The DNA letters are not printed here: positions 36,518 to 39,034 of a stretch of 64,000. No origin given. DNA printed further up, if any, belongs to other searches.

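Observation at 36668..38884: Extracellular NHL beta-propeller and TPR hairpin fused to a Yip1-type polytopic membrane domain, embedded between two ABC translocons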

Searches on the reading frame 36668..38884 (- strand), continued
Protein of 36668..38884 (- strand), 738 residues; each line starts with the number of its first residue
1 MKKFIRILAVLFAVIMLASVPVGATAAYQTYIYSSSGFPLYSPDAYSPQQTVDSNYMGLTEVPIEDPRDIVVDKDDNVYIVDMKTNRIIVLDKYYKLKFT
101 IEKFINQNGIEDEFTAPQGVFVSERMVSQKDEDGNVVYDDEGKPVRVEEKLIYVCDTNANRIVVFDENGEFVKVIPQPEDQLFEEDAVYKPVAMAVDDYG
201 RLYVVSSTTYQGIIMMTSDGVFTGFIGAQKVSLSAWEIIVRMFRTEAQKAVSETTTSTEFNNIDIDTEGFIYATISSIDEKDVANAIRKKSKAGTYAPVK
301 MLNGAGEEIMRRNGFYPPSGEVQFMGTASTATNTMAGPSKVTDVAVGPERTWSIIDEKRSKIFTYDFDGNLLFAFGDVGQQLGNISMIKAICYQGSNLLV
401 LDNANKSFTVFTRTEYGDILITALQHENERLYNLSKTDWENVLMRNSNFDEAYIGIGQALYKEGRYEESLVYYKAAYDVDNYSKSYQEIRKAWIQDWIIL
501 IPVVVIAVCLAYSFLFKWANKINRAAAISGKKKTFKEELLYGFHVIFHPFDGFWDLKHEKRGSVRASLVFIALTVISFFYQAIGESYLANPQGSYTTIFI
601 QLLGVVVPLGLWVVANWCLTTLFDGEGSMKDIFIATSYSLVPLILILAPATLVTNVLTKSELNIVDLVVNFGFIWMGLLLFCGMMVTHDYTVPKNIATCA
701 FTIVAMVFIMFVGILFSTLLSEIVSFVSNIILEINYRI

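Call 39: find_homologous_proteins(query=P0359)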
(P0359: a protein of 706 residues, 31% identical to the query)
Query P0359 (706 aa): 525 proteins with E <= 0.001 among 8000 candidates; the best 120 are listed.
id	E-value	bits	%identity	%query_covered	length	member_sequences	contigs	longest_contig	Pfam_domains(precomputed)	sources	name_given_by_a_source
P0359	0.0e+0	1593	100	100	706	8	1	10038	PF04893.23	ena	-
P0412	0.0e+0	1437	88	100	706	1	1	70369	PF04893.23,PF01436.28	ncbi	-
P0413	0.0e+0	1424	87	100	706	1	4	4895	PF04893.23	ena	-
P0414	0.0e+0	1366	83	100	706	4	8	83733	PF04893.23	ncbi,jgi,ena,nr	ncbi:MAG: hypothetical protein E7545_01540 [Ruminococcaceae bacterium]|nr:hypothetical protein [Osci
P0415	0.0e+0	1205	73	100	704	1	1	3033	PF04893.23,PF01436.28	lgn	-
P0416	0.0e+0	1202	73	97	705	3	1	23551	PF04893.23,PF01436.28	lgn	-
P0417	0.0e+0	1193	73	97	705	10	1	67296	PF04893.23,PF01436.28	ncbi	-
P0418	0.0e+0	1183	71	100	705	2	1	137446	PF04893.23,PF01436.28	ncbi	-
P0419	0.0e+0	1174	71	97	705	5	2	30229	PF04893.23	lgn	-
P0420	0.0e+0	1168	72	97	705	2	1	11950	PF04893.23,PF01436.28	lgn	-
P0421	1.8e-277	940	57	100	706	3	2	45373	PF04893.23,PF01436.28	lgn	-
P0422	9.9e-270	915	55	100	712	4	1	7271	PF04893.23,PF01436.28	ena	-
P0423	1.8e-268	911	56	97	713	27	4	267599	PF04893.23,PF01436.28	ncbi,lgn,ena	-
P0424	3.8e-259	880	55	100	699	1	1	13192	PF04893.23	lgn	-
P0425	8.2e-252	856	54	97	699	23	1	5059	PF04893.23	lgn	-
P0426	2.2e-247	841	53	97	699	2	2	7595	PF04893.23,PF01436.28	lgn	-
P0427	1.3e-245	835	52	99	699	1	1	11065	PF04893.23,PF01436.28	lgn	-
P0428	6.9e-245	833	54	97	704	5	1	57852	PF04893.23,PF01436.28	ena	-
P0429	5.3e-241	820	53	99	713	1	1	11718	PF04893.23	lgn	-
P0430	1.9e-189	650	44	100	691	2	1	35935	PF04893.23,PF01436.28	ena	-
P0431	5.6e-179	615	42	96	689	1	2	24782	PF04893.23,PF01436.28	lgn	-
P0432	4.9e-173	595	40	96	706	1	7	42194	PF04893.23,PF01436.28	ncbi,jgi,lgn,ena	-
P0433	2.4e-172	593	40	96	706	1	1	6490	PF04893.23,PF01436.28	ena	-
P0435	1.7e-143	498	36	98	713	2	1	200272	PF04893.23,PF01436.28,PF08450.19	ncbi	-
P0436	3.8e-122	427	33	97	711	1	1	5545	PF04893.23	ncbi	-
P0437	3.9e-121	424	32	100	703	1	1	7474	PF04893.23,PF00515.35,PF01436.28,PF07719.24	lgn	-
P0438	1.9e-107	379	31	99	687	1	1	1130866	PF04893.23,PF01436.28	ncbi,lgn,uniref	ncbi:YIP1 family protein [Paenibacillus solani]|uniref:YIP1 family protein n=1 Tax=Paenibacillus sol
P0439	9.5e-107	376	32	100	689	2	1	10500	PF04893.23,PF00515.35,PF01436.28,PF13181.13,PF07719.24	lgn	-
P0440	1.0e-105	373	31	95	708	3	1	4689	PF04893.23,PF01436.28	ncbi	-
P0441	6.9e-105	370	32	99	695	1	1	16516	PF04893.23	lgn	-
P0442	5.6e-104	367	32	90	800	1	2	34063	PF04893.23,PF13432.13,PF01436.28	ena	-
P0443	2.5e-103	365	32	90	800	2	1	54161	PF04893.23,PF13432.13,PF01436.28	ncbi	-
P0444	3.0e-103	365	30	100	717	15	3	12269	PF04893.23,PF13414.13,PF01436.28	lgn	-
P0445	4.0e-103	364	34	99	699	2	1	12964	PF04893.23,PF01436.28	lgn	-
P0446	7.4e-103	363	31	95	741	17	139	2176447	PF04893.23,PF01436.28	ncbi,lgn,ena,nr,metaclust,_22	ncbi:MAG TPA: DUF1282 family protein [Halanaerobiaceae bacterium]|nr:YIP1 family protein [Bacillota 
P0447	2.6e-101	358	29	99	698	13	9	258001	PF04893.23,PF01436.28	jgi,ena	-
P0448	5.1e-100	354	31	95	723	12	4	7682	PF04893.23,PF01436.28,PF06739.18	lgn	-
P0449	1.9e-99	352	31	100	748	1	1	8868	PF04893.23,PF01436.28,PF08450.19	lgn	-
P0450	2.6e-99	352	30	95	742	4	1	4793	PF04893.23,PF01436.28,PF08450.19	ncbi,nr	ncbi:MAG: hypothetical protein GX175_07260 [Halanaerobiaceae bacterium]|nr:hypothetical protein [Hal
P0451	4.0e-99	351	30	99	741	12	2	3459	PF04893.23,PF01436.28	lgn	-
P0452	3.2e-98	348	29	98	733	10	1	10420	PF04893.23,PF01436.28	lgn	-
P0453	7.2e-98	347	31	99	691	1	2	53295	PF04893.23,PF01436.28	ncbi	-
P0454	2.9e-97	345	30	99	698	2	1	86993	PF04893.23,PF01436.28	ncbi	-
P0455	2.7e-94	335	29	95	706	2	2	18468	PF04893.23,PF01436.28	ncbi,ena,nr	ncbi:MAG: YIP1 family protein [Clostridia bacterium]|nr:YIP1 family protein [Clostridia bacterium]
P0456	2.2e-93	332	31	100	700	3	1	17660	PF04893.23,PF01436.28,PF08450.19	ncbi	-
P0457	3.6e-93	331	29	95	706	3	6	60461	PF04893.23,PF01436.28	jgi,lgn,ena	-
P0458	4.2e-90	321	30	100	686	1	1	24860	PF04893.23,PF01436.28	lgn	-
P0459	9.6e-90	320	30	100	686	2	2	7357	PF04893.23,PF01436.28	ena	-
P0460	3.7e-89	318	29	100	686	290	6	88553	PF04893.23,PF01436.28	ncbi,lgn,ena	-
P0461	8.2e-89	317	29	89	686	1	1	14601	PF04893.23,PF01436.28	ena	-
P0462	4.5e-88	315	31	90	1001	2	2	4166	PF04893.23,PF01436.28,PF25021.2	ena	-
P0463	9.7e-88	313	29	100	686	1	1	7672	PF04893.23,PF01436.28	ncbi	-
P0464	1.0e-87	313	31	98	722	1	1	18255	PF04893.23,PF01436.28,PF08450.19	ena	-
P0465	2.6e-87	312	29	100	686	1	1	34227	PF04893.23,PF01436.28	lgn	-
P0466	4.0e-87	311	29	89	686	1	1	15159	PF04893.23,PF01436.28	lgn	-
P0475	4.4e-75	272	34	65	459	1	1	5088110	PF01436.28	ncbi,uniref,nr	ncbi:hypothetical protein GI584_05420 [Gracilibacillus salitolerans]|uniref:Uncharacterized protein 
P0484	8.7e-73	264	35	61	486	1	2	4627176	PF01436.28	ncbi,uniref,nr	ncbi:hypothetical protein [Paenibacillus crassostreae]|uniref:Uncharacterized protein n=1 Tax=Paenib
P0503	6.5e-71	258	32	67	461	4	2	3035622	PF04893.23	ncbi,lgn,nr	ncbi:YIP1 family protein [Thermoclostridium stercorarium]|nr:YIP1 family protein [Thermoclostridium 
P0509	2.3e-70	256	27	100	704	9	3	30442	PF04893.23,PF00515.35,PF13432.13,PF01436.28,PF13181.13,PF07719.24,PF08450.19,PF13174.13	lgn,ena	-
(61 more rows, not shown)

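Call 40: find_encoding_contigs(protein=P0438, flank=10000, max_places=1)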
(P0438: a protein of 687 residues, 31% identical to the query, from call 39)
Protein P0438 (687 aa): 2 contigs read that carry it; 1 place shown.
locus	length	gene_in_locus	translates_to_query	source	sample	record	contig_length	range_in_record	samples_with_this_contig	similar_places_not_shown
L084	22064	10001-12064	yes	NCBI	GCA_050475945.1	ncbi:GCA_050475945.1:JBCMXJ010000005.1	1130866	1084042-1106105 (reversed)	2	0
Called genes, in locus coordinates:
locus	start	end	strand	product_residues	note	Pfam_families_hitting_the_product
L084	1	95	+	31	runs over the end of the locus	PF16935:Hol_Tox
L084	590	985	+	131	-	-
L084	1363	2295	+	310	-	PF02311:AraC_binding, PF07883:Cupin_2, PF00165:HTH_AraC (weak), PF12833:HTH_18, PF00165:HTH_AraC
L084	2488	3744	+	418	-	PF02638:GHL10, PF13200:DUF4015, PF14871:GHL6, PF16373:DUF4985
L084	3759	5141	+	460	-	PF01547:SBP_bac_1, PF13416:SBP_bac_8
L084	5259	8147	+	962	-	PF01547:SBP_bac_1, PF13416:SBP_bac_8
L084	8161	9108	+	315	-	PF00528:BPD_transp_1 (faint)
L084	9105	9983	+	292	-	PF00528:BPD_transp_1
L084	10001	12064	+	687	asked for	PF01436:NHL (faint), PF04893:Yip1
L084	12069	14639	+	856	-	PF18952:DUF5696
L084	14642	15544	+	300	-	PF00528:BPD_transp_1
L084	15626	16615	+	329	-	PF00528:BPD_transp_1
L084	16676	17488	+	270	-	PF23023:Anti-Pycsar_Apyc1 (weak), PF12706:Lactamase_B_2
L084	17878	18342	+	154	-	PF10903:DUF2691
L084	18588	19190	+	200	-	PF07007:LprI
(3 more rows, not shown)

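Call 41: find_encoding_contigs(protein=P0475, flank=10000, max_places=1)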
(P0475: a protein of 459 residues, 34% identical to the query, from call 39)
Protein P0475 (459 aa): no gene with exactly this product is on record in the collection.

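Call 42: find_encoding_contigs(protein=P0503, flank=10000, max_places=1)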
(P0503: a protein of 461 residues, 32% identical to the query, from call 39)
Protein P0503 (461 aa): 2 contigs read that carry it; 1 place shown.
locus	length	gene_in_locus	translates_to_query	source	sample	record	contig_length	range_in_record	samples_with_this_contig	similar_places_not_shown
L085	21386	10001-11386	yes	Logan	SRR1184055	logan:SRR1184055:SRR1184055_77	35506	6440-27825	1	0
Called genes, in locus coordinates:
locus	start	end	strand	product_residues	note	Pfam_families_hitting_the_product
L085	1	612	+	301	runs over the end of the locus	PF02086:MethyltransfD12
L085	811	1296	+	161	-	PF20128:DUF6518 (weak)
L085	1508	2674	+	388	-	PF00465:Fe-ADH, PF13685:Fe-ADH_2, PF25137:ADH_Fe_C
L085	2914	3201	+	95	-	PF21699:TM1266-like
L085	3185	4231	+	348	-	PF04055:Radical_SAM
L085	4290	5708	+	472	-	PF04055:Radical_SAM, PF06968:BATS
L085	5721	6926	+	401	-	PF01926:MMR_HSR1, PF02421:FeoB_N (weak), PF03193:RsgA_GTPase (faint), PF00350:Dynamin_N (faint), PF00009:GTP_EFTU, PF18128:HydF_dimer, PF18133:HydF_tetramer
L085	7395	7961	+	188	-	-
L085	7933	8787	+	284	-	PF01547:SBP_bac_1, PF13416:SBP_bac_8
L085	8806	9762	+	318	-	PF00528:BPD_transp_1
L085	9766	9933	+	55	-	-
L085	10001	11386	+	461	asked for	PF04893:Yip1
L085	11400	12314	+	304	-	PF18952:DUF5696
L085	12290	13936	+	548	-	PF18952:DUF5696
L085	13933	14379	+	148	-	-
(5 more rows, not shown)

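Call 43: find_encoding_contigs(protein=P0484, flank=10000, max_places=1)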
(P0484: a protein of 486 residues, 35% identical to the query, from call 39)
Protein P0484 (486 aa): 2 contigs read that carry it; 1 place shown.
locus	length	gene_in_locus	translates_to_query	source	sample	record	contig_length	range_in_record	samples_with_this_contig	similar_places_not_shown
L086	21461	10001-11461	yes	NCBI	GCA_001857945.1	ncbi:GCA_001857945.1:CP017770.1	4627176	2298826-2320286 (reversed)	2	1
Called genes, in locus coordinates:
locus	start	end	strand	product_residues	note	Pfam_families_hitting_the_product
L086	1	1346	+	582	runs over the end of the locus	PF00672:HAMP, PF06580:His_kinase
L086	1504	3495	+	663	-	PF04616:Glyco_hydro_43, PF03422:CBM_6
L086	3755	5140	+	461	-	PF01547:SBP_bac_1, PF13416:SBP_bac_8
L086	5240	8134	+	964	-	PF01547:SBP_bac_1, PF13416:SBP_bac_8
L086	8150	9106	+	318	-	PF00528:BPD_transp_1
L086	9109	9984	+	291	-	PF00528:BPD_transp_1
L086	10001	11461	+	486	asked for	PF01436:NHL (faint)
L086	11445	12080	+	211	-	PF04893:Yip1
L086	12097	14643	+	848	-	PF18952:DUF5696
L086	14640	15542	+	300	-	PF00528:BPD_transp_1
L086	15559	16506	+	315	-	PF00528:BPD_transp_1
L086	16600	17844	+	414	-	PF00331:Glyco_hydro_10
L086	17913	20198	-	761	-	PF07944:Beta-AFase-like_GH127_cat, PF20736:Glyco_hydro127M, PF16375:DUF4986 (weak), PF20620:DUF6805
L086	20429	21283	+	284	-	PF02311:AraC_binding, PF12833:HTH_18, PF00165:HTH_AraC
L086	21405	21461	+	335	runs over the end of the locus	PF00331:Glyco_hydro_10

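Call 44: find_encoding_contigs(protein=P0446, flank=10000, max_places=1)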
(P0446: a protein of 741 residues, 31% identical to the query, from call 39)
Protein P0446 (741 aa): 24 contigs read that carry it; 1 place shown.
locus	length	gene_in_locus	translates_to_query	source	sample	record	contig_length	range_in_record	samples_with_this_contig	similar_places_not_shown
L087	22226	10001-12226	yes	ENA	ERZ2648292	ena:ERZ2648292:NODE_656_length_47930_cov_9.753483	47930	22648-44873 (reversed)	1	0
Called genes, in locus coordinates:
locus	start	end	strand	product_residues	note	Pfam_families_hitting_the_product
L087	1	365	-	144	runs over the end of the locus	PF02681:DUF212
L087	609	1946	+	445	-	PF08245:Mur_ligase_M, PF27239:FOL3_C (weak), PF02875:Mur_ligase_C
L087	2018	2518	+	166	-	PF05036:SPOR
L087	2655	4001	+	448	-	PF13375:RnfC_N, PF01512:Complex1_51K, PF10531:SLBB, PF13187:Fer4_9 (faint), PF00037:Fer4 (faint), PF13237:Fer4_10, PF12838:Fer4_7 (weak), PF13534:Fer4_17 (weak), +3 more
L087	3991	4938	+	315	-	PF03116:NQR2_RnfD_RnfE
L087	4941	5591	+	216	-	PF04205:FMN_bind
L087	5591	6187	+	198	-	PF02508:Rnf-Nqr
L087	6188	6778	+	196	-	PF02508:Rnf-Nqr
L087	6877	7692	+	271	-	PF04060:FeS, PF13187:Fer4_9 (weak), PF13237:Fer4_10 (weak), PF14697:Fer4_21, PF00037:Fer4, PF12837:Fer4_6, PF12838:Fer4_7, PF13187:Fer4_9, +10 more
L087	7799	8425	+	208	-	PF06283:ThuA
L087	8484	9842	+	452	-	PF00232:Glyco_hydro_1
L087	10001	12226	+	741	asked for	PF01436:NHL (faint), PF04893:Yip1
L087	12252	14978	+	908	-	PF18952:DUF5696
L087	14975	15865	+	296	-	PF00528:BPD_transp_1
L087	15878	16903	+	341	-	PF00528:BPD_transp_1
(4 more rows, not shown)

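Call 46: find_encoding_contigs(protein=P0423, flank=10000, max_places=1)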
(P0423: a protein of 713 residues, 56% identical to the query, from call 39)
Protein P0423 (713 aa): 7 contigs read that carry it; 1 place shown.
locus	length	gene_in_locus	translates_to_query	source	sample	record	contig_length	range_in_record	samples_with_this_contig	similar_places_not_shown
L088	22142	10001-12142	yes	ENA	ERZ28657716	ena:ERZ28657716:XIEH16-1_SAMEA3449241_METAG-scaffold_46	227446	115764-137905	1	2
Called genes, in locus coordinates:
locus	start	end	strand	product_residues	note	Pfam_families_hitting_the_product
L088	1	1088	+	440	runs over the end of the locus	PF00722:Glyco_hydro_16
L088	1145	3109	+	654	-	-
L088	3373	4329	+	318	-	PF00528:BPD_transp_1 (weak)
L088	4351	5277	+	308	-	PF00528:BPD_transp_1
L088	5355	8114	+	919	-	PF01547:SBP_bac_1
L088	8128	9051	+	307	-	PF00528:BPD_transp_1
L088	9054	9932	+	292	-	PF00528:BPD_transp_1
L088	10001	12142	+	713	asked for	PF01436:NHL (faint), PF04893:Yip1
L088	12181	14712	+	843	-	PF18952:DUF5696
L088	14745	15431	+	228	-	PF00657:Lipase_GDSL, PF13472:Lipase_GDSL_2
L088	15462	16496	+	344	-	PF12708:Pect-lyase_RHGA_epim, PF05048:NosD, PF13229:Beta_helix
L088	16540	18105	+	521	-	-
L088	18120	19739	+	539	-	PF13320:GH123_cat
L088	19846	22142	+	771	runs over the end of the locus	PF06165:GH94_b-supersand, PF17167:Glyco_hydro_94, PF03633:Glyco_hydro_65C (weak)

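Call 47: find_encoding_contigs(protein=P0460, flank=10000, max_places=1)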
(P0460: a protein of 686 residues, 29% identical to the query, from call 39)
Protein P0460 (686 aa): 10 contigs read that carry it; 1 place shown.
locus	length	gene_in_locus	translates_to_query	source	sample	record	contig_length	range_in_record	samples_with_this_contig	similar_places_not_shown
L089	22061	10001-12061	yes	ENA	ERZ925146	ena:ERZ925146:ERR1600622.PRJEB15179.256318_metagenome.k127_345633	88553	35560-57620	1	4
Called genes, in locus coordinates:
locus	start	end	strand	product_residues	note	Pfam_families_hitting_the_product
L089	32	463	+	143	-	PF08220:HTH_DeoR (faint)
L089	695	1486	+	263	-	PF00106:adh_short, PF01370:Epimerase, PF08659:KR (weak), PF13561:adh_short_C2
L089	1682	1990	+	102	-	PF00392:GntR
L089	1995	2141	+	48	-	PF00005:ABC_tran (weak)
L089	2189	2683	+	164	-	-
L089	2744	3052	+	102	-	PF00085:Thioredoxin, PF14595:Thioredoxin_9, PF13098:Thioredoxin_2 (weak)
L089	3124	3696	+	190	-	PF02632:BioY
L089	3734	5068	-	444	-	PF12833:HTH_18, PF00165:HTH_AraC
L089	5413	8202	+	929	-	PF01547:SBP_bac_1, PF13416:SBP_bac_8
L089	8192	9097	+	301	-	PF00528:BPD_transp_1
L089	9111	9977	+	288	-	PF00528:BPD_transp_1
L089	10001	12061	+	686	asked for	PF01436:NHL (faint), PF04893:Yip1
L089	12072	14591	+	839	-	PF18952:DUF5696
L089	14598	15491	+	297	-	PF00528:BPD_transp_1 (weak)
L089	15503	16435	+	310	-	PF00528:BPD_transp_1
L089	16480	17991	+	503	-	-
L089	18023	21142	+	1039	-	-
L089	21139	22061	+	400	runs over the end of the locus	PF00150:Cellulase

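Call 85: search_protein_families(library=pfam, proteins=[L089:16480-17991:+, L089:18023-21142:+, L088:1145-3109:+, L088:16540-18105:+], max_evalue=0.01)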
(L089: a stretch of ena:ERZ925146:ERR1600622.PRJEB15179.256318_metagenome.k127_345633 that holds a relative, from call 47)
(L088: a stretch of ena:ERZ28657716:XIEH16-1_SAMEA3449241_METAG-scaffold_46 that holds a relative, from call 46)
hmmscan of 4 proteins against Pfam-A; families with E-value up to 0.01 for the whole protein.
L089:16480-17991:+ (503 aa): 0 families

L089:18023-21142:+ (1039 aa): 0 families

L088:1145-3109:+ (654 aa): 0 families

L088:16540-18105:+ (521 aa): 1 family
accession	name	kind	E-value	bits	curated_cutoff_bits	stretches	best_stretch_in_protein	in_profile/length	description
PF00704.34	Glyco_hydro_18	-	0.0016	18.6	29.6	1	189-312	96-204/317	Glycosyl hydrolases family 18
